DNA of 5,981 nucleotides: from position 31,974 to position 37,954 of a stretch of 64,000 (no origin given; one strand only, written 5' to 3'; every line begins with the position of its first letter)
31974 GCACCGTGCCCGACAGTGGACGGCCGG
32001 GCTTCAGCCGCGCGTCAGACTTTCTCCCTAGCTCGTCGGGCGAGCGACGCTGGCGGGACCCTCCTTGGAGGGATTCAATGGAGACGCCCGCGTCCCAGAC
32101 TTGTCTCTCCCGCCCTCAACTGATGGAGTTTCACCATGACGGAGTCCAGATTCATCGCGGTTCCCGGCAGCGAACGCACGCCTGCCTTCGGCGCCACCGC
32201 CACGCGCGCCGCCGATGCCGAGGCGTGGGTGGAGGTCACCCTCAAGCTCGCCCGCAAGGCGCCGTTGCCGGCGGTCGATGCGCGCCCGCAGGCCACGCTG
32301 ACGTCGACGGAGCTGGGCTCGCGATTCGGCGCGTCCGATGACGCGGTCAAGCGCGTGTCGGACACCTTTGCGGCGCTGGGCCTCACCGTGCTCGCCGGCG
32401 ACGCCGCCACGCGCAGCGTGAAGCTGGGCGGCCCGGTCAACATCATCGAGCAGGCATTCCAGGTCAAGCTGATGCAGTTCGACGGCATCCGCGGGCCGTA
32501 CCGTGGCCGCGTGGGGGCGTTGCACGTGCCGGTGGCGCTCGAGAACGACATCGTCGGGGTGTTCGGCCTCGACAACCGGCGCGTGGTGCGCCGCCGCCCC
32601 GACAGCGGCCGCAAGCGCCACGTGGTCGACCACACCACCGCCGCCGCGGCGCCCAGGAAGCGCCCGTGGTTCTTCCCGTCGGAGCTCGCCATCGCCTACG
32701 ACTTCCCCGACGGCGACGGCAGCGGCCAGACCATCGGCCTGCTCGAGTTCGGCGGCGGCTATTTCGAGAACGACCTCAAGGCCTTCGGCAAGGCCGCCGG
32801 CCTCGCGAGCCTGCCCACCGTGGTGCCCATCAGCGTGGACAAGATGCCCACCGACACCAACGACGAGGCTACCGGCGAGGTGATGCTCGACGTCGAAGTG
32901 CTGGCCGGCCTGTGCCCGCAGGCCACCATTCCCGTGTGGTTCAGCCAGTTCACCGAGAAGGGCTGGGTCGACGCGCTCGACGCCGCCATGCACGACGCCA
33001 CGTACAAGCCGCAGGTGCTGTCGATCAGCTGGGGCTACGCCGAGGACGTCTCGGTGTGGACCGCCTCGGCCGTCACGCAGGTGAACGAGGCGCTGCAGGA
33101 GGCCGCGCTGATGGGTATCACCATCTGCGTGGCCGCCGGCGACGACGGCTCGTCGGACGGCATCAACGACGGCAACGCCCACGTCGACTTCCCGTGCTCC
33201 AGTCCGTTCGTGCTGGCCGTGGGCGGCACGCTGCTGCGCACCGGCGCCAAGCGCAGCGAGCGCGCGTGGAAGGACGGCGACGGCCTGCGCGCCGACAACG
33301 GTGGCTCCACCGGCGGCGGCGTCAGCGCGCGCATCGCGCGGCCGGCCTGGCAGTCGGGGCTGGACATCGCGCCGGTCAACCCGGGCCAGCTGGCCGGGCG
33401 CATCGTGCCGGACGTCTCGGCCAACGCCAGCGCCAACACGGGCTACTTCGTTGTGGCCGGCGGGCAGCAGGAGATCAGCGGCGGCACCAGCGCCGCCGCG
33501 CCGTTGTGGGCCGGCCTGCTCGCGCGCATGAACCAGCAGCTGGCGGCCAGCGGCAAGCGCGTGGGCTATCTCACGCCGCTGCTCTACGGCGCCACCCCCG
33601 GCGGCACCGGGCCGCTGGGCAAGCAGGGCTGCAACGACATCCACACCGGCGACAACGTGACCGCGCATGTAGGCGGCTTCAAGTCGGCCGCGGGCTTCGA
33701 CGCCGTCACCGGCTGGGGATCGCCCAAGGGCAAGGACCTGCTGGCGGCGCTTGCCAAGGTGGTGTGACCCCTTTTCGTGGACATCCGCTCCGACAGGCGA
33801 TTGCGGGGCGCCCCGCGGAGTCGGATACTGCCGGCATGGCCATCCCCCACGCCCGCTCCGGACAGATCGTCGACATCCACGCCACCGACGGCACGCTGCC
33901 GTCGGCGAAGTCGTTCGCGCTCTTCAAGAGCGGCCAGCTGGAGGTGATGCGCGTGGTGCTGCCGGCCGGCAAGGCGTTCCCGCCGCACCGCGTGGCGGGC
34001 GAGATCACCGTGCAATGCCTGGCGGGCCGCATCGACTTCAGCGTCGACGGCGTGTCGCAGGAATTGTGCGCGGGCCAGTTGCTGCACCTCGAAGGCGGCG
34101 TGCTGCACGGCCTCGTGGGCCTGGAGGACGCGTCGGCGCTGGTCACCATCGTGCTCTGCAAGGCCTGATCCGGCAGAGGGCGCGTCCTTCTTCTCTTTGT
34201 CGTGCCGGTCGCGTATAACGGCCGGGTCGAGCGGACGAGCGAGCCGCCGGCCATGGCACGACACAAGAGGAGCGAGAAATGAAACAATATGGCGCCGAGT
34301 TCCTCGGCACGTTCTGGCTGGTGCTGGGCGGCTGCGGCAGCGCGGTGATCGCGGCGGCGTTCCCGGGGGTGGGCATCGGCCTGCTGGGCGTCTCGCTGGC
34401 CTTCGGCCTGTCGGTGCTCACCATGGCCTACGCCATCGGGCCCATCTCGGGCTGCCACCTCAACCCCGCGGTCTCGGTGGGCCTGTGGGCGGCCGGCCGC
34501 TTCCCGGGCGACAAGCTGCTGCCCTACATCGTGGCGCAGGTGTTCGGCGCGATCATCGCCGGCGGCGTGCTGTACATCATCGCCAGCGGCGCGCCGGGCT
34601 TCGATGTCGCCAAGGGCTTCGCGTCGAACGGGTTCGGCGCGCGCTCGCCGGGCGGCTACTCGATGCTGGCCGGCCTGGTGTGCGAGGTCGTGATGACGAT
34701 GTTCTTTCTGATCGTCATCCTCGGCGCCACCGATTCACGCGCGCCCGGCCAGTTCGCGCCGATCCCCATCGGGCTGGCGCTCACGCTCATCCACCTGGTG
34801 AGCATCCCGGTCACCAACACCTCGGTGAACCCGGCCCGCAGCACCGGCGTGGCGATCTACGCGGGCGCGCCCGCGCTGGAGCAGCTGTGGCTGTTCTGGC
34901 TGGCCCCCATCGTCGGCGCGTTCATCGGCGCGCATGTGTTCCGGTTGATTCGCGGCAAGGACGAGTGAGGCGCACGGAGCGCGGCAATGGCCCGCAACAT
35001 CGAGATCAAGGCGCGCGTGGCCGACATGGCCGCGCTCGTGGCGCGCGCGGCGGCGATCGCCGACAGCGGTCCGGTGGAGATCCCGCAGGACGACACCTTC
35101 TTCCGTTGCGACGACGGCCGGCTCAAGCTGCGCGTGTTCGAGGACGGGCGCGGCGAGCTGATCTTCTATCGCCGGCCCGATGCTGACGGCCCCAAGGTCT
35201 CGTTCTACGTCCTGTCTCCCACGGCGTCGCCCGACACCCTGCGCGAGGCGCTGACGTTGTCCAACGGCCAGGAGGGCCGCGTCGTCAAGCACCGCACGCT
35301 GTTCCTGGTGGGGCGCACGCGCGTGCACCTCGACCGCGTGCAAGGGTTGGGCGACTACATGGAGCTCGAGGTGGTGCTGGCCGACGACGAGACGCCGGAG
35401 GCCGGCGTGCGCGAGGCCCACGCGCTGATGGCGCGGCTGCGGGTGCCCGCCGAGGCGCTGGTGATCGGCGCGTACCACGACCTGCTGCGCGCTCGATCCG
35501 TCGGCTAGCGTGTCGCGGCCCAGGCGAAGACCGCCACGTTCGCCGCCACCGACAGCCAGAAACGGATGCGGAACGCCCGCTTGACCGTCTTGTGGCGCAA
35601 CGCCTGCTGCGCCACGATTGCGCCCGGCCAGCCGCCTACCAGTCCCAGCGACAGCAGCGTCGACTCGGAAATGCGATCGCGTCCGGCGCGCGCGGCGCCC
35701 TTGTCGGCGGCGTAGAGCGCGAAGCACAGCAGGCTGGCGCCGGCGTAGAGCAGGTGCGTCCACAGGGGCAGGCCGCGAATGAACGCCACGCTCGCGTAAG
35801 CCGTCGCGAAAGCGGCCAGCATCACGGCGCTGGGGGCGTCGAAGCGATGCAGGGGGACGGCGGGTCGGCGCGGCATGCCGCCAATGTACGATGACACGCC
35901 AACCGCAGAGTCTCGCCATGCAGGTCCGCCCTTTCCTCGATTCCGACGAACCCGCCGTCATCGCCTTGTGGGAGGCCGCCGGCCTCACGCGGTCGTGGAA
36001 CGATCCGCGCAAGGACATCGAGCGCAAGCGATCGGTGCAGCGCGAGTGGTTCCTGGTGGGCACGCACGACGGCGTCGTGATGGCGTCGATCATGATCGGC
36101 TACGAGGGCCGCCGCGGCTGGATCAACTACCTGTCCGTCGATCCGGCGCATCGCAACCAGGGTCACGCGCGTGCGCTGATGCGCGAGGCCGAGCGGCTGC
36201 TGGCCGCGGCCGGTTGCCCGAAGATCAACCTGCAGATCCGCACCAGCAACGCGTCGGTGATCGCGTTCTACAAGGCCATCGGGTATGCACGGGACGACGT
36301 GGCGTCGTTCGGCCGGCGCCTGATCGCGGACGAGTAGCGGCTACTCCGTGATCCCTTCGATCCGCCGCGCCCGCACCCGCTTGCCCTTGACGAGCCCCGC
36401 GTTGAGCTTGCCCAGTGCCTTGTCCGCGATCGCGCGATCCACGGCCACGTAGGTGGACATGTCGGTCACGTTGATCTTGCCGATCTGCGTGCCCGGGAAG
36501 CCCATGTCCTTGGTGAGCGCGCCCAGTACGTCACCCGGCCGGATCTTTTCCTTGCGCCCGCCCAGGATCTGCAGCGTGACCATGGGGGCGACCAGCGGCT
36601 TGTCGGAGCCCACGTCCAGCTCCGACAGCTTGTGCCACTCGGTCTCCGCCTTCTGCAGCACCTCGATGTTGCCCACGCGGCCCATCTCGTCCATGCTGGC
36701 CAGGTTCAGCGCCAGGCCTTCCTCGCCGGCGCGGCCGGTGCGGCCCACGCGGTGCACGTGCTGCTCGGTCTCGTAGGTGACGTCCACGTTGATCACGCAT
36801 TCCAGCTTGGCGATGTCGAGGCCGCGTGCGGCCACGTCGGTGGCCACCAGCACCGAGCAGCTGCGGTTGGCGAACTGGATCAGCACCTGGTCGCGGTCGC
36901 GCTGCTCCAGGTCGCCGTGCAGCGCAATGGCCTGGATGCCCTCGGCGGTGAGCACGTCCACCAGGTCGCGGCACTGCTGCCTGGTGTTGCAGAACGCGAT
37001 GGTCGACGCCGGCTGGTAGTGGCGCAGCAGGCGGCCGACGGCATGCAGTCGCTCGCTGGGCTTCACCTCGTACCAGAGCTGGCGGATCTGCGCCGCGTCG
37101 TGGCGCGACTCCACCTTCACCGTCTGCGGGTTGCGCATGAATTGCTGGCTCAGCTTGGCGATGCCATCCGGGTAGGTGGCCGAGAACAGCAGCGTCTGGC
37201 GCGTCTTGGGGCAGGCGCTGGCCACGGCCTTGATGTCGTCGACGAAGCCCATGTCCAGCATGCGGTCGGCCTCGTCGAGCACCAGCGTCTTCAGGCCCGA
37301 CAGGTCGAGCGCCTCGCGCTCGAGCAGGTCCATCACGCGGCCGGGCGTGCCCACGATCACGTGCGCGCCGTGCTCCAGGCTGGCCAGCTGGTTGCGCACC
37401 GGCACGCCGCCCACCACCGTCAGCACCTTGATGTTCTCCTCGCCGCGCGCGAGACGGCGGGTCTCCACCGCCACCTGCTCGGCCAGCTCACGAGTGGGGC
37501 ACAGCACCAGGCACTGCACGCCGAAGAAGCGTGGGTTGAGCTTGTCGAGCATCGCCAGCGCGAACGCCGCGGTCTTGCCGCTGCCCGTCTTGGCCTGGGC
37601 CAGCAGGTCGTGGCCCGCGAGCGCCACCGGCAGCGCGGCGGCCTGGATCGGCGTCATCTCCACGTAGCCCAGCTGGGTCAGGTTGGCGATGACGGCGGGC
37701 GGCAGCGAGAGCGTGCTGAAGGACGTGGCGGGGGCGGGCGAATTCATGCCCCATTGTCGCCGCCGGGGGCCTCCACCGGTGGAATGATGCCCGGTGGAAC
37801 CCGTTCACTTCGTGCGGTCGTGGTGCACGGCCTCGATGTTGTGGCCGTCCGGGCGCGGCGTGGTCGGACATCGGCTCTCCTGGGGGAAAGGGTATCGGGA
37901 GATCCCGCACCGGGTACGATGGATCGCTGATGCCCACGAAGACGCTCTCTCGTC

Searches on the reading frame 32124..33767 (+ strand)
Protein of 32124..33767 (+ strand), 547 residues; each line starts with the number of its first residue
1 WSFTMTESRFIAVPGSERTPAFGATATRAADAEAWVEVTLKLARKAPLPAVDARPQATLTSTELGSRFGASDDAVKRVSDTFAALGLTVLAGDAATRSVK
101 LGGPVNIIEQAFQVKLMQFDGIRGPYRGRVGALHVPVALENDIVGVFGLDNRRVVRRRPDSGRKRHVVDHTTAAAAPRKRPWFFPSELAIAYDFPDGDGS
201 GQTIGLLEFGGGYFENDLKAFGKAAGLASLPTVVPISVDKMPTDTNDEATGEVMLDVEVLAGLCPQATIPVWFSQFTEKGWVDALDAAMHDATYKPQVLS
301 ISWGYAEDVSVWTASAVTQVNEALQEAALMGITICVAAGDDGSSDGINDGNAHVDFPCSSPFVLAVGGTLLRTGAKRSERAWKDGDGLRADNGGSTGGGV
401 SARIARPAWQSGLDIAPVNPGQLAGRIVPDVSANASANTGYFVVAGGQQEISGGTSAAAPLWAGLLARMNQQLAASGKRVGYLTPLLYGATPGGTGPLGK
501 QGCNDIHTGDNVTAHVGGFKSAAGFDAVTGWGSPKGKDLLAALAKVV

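Call 69: search_protein_families(library=pfam, proteins=[window:32124-33767:+], max_evalue=0.00001)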
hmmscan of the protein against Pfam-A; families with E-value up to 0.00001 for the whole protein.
window:32124-33767:+ (547 aa): 2 families
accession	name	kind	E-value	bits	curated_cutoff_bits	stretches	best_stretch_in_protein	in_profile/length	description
PF00082.27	Peptidase_S8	-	1.2e-12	48.2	21.8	1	260-472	74-256/288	Subtilase family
PF09286.16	Pro-kuma_activ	-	1.5e-08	35.5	23.5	1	58-151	47-142/143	Pro-kumamolisin, activation domain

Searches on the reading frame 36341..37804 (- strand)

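Call 69: search_protein_families(library=pfam, proteins=[window:36341-37804:-], max_evalue=0.00001)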
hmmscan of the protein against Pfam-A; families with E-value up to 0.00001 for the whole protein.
window:36341-37804:- (487 aa): 4 families
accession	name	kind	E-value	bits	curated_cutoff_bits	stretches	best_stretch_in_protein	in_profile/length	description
PF00270.35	DEAD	-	9.8e-50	169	26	1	51-216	1-165/167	DEAD/DEAH box helicase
PF00271.37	Helicase_C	-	1.6e-29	102.8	23.5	1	253-360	3-110/110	Helicase conserved C-terminal domain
PF03880.21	DbpA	-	2.1e-21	76.1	25.6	1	410-480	1-71/72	DbpA RNA binding domain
PF04851.21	ResIII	-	2.5e-07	31.2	22.5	1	66-211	25-162/164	Type III restriction enzyme, res subunit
